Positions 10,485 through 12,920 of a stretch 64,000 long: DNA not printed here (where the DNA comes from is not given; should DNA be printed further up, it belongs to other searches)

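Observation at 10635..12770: Fusion of an exported six-bladed NHL beta-propeller and TPR to a Yip1-like polytopic membrane domain, embedded between two permease pairs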

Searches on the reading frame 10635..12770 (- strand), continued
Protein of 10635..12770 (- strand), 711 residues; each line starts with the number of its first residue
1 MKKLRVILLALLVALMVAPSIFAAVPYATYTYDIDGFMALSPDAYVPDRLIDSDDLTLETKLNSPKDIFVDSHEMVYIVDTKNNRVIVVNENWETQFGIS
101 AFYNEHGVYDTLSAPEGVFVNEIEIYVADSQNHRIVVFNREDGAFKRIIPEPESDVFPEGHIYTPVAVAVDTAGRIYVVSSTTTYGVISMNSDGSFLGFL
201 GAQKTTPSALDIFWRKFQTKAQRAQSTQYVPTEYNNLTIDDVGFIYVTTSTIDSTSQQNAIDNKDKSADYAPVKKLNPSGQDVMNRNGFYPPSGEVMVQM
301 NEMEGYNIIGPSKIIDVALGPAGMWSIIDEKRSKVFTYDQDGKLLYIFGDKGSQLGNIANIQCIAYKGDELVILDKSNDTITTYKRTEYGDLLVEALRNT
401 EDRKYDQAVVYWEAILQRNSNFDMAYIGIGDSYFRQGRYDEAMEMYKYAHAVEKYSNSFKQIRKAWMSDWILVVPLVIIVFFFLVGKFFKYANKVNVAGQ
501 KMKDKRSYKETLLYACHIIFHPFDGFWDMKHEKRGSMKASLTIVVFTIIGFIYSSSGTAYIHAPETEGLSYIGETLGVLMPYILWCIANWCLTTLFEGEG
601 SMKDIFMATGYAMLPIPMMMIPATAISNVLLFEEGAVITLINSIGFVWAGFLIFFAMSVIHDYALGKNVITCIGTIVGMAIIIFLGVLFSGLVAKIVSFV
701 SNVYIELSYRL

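Call 28: predict_structure(alignment_id=A1)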
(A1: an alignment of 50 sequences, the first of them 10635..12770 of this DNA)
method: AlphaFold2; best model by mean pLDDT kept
length: 711 residues; sequences in the alignment: 50
mean_pLDDT: 83.0   pTM: 0.68
mean pLDDT of the five models: 83.0, 80.9, 79.4, 72.6, 72.1
residues with pLDDT >= 90: 258; 70-90: 357; 50-70: 68; < 50: 28
segments of 3 or more residues with pLDDT < 50: 19-23, 204-207, 225-228, 291-294, 299-307
pLDDT, mean of each block of 10 residues (from residue 1): 78 65 63 69 90 90 93 93 95 92 92 95 94 95 93 80 90 91 84 88 53 63 53 83 87 73 71 82 68 48 48 85 88 85 82 78 92 91 93 92 91 88 84 91 88 88 81 73 79 75 71 86 88 86 94 89 78 89 92 76 92 93 85 84 91 92 88 90 83 81 83 64
secondary structure, 60 per line:
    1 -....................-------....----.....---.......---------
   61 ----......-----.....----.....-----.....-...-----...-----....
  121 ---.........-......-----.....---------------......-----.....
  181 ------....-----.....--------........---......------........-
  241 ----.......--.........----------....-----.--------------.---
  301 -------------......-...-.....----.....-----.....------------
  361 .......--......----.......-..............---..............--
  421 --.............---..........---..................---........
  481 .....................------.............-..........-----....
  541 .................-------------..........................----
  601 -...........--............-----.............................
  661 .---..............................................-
elements in order (helices of 4 or more, strands of 3 or more residues): H2-21 E29-32 E37-41 E45-51 E65-70 E76-80 E85-89 E95-99 E101-103 E109-111 E117-120 E124-129 E134-139 E145-149 E165-170 E176-180 E187-190 E196-200 H209-216 H220-225 E232-239 E245-251 H254-262 E273-276 E314-319 E325-329 E334-338 E344-348 E361-367 E370-375 E380-386 H388-401 H405-418 H423-435 H439-448 H452-469 H473-501 H508-520 H522-531 H537-557 H571-596 H602-612 H615-626 H632-661 H665-710
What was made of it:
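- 12702..12770 (-): Signal peptide, aa 1-23 (cleavage predicted after IFA). AF2 helix 2-21 (call 28).
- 11613..12686 (-): Six-bladed NHL beta-propeller, aa 29-386. It carries two conserved but low-confidence inserts, aa 196-236 and 272-310. AF2 call 28.
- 11364..11609 (-): Two TPR motifs plus a capping helix, aa 388-469. AF2 helices (call 28).
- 11268..11363 (-): TM helix 1, aa 470-501. It is the membrane anchor of the ectodomain and forms the C-terminal end of the separate NHL protein in split-gene lineages. AF2 helix 473-501 (call 28).
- On NHL-repeat six-bladed beta-propeller: AF2 strands over aa 29-386 (call 28).
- On TPR: Five helices over aa 388-469 (call 28).
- Checked: It shows 4-stranded blades over aa 29-386 (call 28). 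AF2 helices are 473-501, 537-557, 571-596, 602-626, 632-661 and 665-710 (call 28).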

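Call 32: fold_search(model_id=the predicted structure, library=pdb)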
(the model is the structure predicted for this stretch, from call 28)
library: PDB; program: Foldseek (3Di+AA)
matches with E <= 10: 1173; with E <= 0.001: 191
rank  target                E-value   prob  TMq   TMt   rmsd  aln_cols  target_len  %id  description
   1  8j72_B                2.2e-14  1.00  0.30  0.72   6.8       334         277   20  Crystal structure of mammalian Trim71 in complex with lncRNA Trincr1 (released 2024-03-06)
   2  6fq3_A                3.0e-14  1.00  0.33  0.57   5.7       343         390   21  Crystal structure of Danio rerio Lin41 filamin-NHL domains in complex with lin-29A 5'UTR 13mer RNA (released 2018-05-09)
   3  6xg7                  8.8e-14  1.00  0.32  0.74   4.8       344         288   18  1.3 A Resolution Structure of the of the NHL Repeat Region of D. melanogaster Thin (released 2020-12-16)
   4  8j72_A                1.1e-13  1.00  0.31  0.76   5.7       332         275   20  Crystal structure of mammalian Trim71 in complex with lncRNA Trincr1 (released 2024-03-06)
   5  7qrx_A                1.4e-13  1.00  0.30  0.73   5.8       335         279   22  Crystal structure of NHL domain of TRIM71 (released 2022-05-04)
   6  6d69                  1.6e-13  1.00  0.32  0.73   5.6       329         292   21  Crystal Structure of the NHL Repeat Region of D. melanogaster Thin (released 2019-04-24)
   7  6fpt_B                2.3e-13  1.00  0.32  0.57   6.1       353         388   20  Crystal structure of Danio rerio Lin41 filamin-NHL domains (released 2018-05-09)
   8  9jur                  4.2e-13  1.00  0.32  0.76   5.4       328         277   22  Crystal Structure of NHL domain of human E3 ubiquitin-protein ligase TRIM71 (released 2025-04-30)
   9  6fpt_A                1.1e-12  1.00  0.32  0.56   6.2       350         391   20  Crystal structure of Danio rerio Lin41 filamin-NHL domains (released 2018-05-09)
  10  1q7f_B                4.4e-12  1.00  0.32  0.74   5.4       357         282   18  Brain Tumor NHL domain (released 2003-10-21)
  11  4zlr_B                5.7e-12  1.00  0.31  0.74   5.6       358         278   17  Structure of the Brat-NHL domain bound to consensus RNA motif (released 2015-11-11)
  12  4zlr_A                8.8e-12  1.00  0.32  0.74   5.5       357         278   17  Structure of the Brat-NHL domain bound to consensus RNA motif (released 2015-11-11)
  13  6rek                  1.5e-11  1.00  0.28  0.73   6.6       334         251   17  Crystal structure of Pizza6-SH with Cu2+ (released 2019-07-31)
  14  6rej                  2.2e-11  1.00  0.29  0.75   5.9       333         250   18  Crystal structure of Pizza6-SH with Zn2+ (released 2019-07-31)
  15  7zcj                  3.3e-11  1.00  0.27  0.69   7.0       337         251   17  Crystal structure of Pizza6-TNH-TSH with Silicotungstic Acid (STA) polyoxometalate (released 2023-04-19)
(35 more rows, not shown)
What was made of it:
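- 11613..12686 (-): Foldseek call 32.
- On NHL-repeat six-bladed beta-propeller: Foldseek TM 0.72-0.77 to complete six-bladed NHL domains over 330-360 columns (call 32).
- On ABC substrate-binding protein (receptor): The fold is propeller + TPR (calls 28, 32).
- Checked: Foldseek aligns 330-360 columns to complete six-bladed NHL domains, with TM-score 0.72-0.77 normalised to the target (call 32).
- Foldseek also finds virginiamycin B lyase (call 32, ranks 41-50). Best structural matches are non-enzymatic NHL domains (call 32).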

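Call 34: search_protein_representatives(protein=window:10635-12770:-)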
Query: 711 residues. Proteins with E-value up to 0.001 (for the whole library): 17818; up to 1e-10: 4767; up to 1e-30: 1453. The best 150 are listed.
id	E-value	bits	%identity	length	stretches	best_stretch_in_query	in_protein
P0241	3.4e-217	739.4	50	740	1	3-711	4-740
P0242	4.6e-215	732.4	47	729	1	1-710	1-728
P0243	5.0e-214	728.9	50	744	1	2-708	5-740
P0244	1.1e-211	721.2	49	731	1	10-711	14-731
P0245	1.2e-208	711.2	48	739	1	2-711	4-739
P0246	9.8e-204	694.9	45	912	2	110-711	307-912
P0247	1.7e-200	684.2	46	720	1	4-711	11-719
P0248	2.8e-199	680.2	46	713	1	2-709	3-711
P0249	3.3e-189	646.9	42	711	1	9-711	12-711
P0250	1.5e-184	631.5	44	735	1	1-710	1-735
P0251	1.5e-182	624.9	43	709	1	3-710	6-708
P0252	2.1e-177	607.9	45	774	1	56-710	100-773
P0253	2.5e-174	597.7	43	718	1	3-710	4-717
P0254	4.8e-174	596.8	43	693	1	24-711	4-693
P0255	5.2e-173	593.4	39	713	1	1-711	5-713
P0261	1.2e-166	572.4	38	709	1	1-711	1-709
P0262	5.5e-166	570.1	45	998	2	62-710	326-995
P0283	3.2e-151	521.3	35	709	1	6-711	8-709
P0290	2.7e-147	508.4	39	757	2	110-711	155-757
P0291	8.8e-147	506.7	35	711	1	5-711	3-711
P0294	8.3e-146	503.4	41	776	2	364-710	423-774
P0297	1.7e-142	492.5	39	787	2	78-711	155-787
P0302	1.5e-138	479.5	38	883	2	109-711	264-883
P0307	4.2e-136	471.4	34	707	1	4-711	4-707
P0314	8.0e-134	463.8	36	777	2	110-711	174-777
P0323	3.6e-128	445.1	35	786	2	82-710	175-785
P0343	6.2e-122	424.5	36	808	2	92-710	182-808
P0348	1.2e-120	420.3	33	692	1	6-709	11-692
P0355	5.1e-118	411.6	33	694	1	6-706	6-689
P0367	1.6e-114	400.1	31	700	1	7-710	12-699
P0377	2.3e-113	396.3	31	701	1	2-706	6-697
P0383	5.0e-112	391.8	31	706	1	12-710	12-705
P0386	3.7e-111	389.0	32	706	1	8-710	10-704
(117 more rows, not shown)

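Call 35: list_cluster_members(proteins=[P0383, P0367, P0377, P0386, P0355, P0348, P0307, P0283, P0291, P0261])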
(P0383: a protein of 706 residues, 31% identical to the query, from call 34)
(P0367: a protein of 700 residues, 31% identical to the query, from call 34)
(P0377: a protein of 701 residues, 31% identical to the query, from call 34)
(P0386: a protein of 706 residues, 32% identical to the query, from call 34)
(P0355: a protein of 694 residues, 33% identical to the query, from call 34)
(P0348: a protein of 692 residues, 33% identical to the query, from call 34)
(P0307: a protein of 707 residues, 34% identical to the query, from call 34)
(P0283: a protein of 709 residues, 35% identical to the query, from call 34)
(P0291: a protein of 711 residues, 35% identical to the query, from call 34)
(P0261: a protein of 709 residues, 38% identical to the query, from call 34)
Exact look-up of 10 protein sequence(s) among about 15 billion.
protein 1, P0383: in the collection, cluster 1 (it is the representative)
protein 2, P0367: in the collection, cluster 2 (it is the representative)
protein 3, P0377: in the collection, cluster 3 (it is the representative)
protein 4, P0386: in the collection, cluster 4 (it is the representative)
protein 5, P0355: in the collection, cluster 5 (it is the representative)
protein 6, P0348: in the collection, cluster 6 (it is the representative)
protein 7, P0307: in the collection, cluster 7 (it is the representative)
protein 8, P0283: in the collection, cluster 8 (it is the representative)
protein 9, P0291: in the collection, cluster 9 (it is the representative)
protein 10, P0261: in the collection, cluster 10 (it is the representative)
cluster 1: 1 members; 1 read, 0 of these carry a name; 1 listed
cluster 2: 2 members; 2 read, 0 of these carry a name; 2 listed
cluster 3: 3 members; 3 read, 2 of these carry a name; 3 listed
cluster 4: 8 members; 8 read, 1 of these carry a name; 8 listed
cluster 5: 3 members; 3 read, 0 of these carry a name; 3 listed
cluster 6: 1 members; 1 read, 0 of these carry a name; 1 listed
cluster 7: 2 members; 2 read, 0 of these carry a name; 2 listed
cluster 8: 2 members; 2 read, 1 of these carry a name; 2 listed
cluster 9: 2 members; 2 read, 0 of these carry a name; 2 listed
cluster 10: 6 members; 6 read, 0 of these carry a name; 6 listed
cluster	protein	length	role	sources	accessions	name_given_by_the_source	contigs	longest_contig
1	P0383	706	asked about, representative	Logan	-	-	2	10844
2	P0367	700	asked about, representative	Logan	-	-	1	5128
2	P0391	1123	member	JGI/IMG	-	-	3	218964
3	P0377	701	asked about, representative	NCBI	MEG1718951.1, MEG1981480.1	MAG: YIP1 family protein [Clostridia bacterium]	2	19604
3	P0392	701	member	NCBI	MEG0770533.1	MAG: YIP1 family protein [Clostridia bacterium]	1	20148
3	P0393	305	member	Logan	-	-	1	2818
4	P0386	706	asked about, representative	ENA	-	-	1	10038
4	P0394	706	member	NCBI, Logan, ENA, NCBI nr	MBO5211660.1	MAG: hypothetical protein J6B80_07010 [Clostridia bacterium] | hypothetical protein [Clostridia bacterium]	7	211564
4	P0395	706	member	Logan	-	-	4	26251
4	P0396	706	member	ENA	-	-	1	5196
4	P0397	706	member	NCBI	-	-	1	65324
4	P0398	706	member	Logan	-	-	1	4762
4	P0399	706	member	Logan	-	-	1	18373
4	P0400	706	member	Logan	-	-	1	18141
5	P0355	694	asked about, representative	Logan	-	-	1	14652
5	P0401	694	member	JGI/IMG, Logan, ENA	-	-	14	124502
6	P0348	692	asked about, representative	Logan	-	-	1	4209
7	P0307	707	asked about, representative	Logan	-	-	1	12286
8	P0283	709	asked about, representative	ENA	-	-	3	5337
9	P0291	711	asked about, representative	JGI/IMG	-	-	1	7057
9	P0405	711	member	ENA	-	-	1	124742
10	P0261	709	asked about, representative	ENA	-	-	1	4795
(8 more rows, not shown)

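Call 39: search_protein_families(library=pfam, proteins=[P0246, P0262, P0302, P0391, P0297, P0343, P0323, P0314, P0294, P0290], max_evalue=0.001)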
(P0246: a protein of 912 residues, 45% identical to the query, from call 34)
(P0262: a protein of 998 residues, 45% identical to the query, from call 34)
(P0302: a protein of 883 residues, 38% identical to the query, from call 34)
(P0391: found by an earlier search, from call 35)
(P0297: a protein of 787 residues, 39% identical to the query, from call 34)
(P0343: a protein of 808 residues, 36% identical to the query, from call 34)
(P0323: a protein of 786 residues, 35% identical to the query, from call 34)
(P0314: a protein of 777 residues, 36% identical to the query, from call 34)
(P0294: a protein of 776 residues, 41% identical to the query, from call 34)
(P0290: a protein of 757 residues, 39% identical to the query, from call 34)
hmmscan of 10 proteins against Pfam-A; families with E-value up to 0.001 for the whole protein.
P0246 (912 aa): 3 families
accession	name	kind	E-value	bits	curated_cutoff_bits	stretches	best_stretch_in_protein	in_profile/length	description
PF04893.22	Yip1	-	5.5e-16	59.4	28.6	1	716-885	2-171/173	Yip1 domain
PF01436.27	NHL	-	1.4e-15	56.9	20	1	309-336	1-28/28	NHL repeat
PF17170.10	DUF5128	-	0.00031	20.5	22.9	0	318-348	51-81/321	6-bladed beta-propeller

P0262 (998 aa): 2 families
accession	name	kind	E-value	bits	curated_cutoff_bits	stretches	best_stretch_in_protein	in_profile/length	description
PF04893.22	Yip1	-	8.4e-15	55.5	28.6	1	802-970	2-171/173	Yip1 domain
PF01436.27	NHL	-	3.8e-08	33.4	20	0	330-352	5-27/28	NHL repeat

P0302 (883 aa): 3 families
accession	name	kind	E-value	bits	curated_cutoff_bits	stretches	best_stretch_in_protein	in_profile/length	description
PF01436.27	NHL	-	7.8e-12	45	20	1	267-294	1-28/28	NHL repeat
PF04893.22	Yip1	-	1.4e-09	38.5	28.6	1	687-858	1-171/173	Yip1 domain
PF25021.1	TEN_NHL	-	8.2e-07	28.8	27.1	0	61-100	315-353/357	Teneurin NHL domain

P0391 (1123 aa): 3 families
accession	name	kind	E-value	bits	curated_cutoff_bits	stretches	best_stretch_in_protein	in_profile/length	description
PF01436.27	NHL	-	1.3e-15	57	20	1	484-510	1-27/28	NHL repeat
PF04893.22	Yip1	-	8.9e-14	52.2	28.6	1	929-1096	2-171/173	Yip1 domain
PF08450.18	SGL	-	0.00032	20.8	26.3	0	497-576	147-225/246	SMP-30/Gluconolactonase/LRE-like region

P0297 (787 aa): 7 families
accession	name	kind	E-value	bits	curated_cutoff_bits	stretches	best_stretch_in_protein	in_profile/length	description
PF01436.27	NHL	-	7.3e-15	54.6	20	1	190-217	1-28/28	NHL repeat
PF04893.22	Yip1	-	1.1e-13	51.9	28.6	1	592-762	2-172/173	Yip1 domain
PF13449.12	Phytase-like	-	8.5e-05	23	27.6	0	192-232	69-110/284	Esterase-like activity of phytase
PF08450.18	SGL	-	0.00014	22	26.3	0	185-228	180-221/246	SMP-30/Gluconolactonase/LRE-like region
PF06739.17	SBBP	-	0.00017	21.9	20.5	0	310-326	13-29/38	Beta-propeller repeat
PF20067.5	SSL_N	-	0.00043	20.5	18.9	0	191-208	21-38/46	Strictosidine synthase-like, N-terminal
PF07719.23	TPR_2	-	0.00055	20.3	27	0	500-522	3-25/34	Tetratricopeptide repeat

P0343 (808 aa): 4 families
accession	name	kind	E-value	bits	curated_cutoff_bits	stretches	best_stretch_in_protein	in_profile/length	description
PF04893.22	Yip1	-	1.1e-14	55.1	28.6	1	616-783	4-171/173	Yip1 domain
PF01436.27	NHL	-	1.4e-11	44.2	20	1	201-228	1-28/28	NHL repeat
PF13432.12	TPR_16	-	2.7e-06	28.2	32.7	1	486-539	3-55/65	Tetratricopeptide repeat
PF07719.23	TPR_2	-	0.0004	20.7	27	0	517-539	3-25/34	Tetratricopeptide repeat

P0323 (786 aa): 4 families
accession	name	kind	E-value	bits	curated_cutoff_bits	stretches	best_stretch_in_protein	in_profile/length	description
PF04893.22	Yip1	-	3.2e-12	47.1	28.6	1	591-762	2-173/173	Yip1 domain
PF01436.27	NHL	-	8e-12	45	20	2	110-137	1-28/28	NHL repeat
PF08450.18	SGL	-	6.7e-06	26.3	26.3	1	36-140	61-164/246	SMP-30/Gluconolactonase/LRE-like region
PF25021.1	TEN_NHL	-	7.4e-06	25.6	27.1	0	109-135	140-166/357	Teneurin NHL domain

P0314 (777 aa): 4 families
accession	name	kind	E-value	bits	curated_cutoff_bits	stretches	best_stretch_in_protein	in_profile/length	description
PF01436.27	NHL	-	5.4e-13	48.7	20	1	63-90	1-27/28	NHL repeat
PF04893.22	Yip1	-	1.1e-12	48.6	28.6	1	582-751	1-172/173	Yip1 domain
PF17170.10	DUF5128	-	2.5e-05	24.1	22.9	0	380-485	50-156/321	6-bladed beta-propeller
PF01731.26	Arylesterase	-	0.00043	20.9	21.3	0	63-93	53-83/86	Arylesterase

P0294 (776 aa): 2 families
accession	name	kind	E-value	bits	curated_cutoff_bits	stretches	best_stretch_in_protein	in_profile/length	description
PF04893.22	Yip1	-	3.5e-17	63.3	28.6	1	581-749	2-171/173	Yip1 domain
PF14559.12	TPR_19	-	0.00079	20.1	25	0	467-510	7-50/68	Tetratricopeptide repeat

P0290 (757 aa): 3 families
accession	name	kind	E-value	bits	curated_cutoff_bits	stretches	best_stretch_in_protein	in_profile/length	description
PF01436.27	NHL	-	2.4e-12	46.7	20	0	157-182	1-26/28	NHL repeat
PF04893.22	Yip1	-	1.8e-11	44.7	28.6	1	563-732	3-172/173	Yip1 domain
PF13432.12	TPR_16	-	0.00077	20.3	32.7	0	439-495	2-58/65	Tetratricopeptide repeat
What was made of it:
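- Tried and rejected: Pfam finds no extra known domain (call 39).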

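Call 46: find_encoding_contigs(protein=P0052, flank=10000, max_places=2)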
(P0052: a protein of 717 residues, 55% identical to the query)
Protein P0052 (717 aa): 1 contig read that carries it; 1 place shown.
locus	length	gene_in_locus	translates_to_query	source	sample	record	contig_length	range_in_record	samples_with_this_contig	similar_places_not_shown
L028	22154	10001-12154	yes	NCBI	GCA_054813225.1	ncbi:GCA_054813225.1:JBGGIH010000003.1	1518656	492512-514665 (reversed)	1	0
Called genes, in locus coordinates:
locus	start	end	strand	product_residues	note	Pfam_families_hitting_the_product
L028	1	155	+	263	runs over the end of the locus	PF01261:AP_endonuc_2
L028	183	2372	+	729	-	-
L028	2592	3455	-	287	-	PF00890:FAD_binding_2 (faint), PF01134:GIDA (weak), PF01266:DAO (faint), PF03486:HI0933_like (faint), PF07992:Pyr_redox_2, PF12831:FAD_oxidored (weak), PF13738:Pyr_redox_3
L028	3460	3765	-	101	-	PF00085:Thioredoxin, PF00578:AhpC-TSA (weak), PF14595:Thioredoxin_9 (weak), PF13098:Thioredoxin_2, PF13905:Thioredoxin_8 (weak)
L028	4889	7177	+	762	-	PF01547:SBP_bac_1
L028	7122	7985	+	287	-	-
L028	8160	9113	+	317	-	PF00528:BPD_transp_1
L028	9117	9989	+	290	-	PF00528:BPD_transp_1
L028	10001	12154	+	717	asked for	PF06739:SBBP (faint), PF01436:NHL (faint), PF04893:Yip1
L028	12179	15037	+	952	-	PF18952:DUF5696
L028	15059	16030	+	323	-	PF00528:BPD_transp_1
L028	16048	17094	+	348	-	PF00528:BPD_transp_1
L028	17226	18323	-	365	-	-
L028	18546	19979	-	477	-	PF00587:tRNA-synt_2b, PF03129:HGTP_anticodon, PF09180:ProRS-C_1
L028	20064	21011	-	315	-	PF00248:Aldo_ket_red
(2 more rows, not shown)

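Call 51: find_encoding_contigs(protein=P0377, flank=10000, max_places=2)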
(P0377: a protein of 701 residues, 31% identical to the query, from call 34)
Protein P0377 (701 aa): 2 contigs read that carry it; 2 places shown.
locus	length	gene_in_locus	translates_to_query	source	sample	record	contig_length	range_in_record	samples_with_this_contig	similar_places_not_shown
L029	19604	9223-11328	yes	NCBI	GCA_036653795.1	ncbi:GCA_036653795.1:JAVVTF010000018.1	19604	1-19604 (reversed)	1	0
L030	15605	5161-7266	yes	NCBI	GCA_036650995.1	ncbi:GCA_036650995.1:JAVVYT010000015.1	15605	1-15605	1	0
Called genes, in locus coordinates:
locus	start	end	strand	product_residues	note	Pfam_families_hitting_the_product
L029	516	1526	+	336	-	PF00704:Glyco_hydro_18, PF23916:TIM-barrel_EndoS (faint)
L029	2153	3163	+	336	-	PF00704:Glyco_hydro_18, PF23916:TIM-barrel_EndoS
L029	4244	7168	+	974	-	PF01547:SBP_bac_1, PF13416:SBP_bac_8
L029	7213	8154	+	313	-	PF00528:BPD_transp_1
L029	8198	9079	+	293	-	PF00528:BPD_transp_1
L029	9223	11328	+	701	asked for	PF01436:NHL (faint), PF08450:SGL, PF04893:Yip1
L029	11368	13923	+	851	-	PF18952:DUF5696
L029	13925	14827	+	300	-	-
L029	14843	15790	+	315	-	PF00528:BPD_transp_1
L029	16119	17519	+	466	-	PF01547:SBP_bac_1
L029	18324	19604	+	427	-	PF01547:SBP_bac_1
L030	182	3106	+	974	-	PF01547:SBP_bac_1, PF13416:SBP_bac_8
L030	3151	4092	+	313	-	PF00528:BPD_transp_1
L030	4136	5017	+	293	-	PF00528:BPD_transp_1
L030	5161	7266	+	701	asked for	PF01436:NHL (faint), PF08450:SGL, PF04893:Yip1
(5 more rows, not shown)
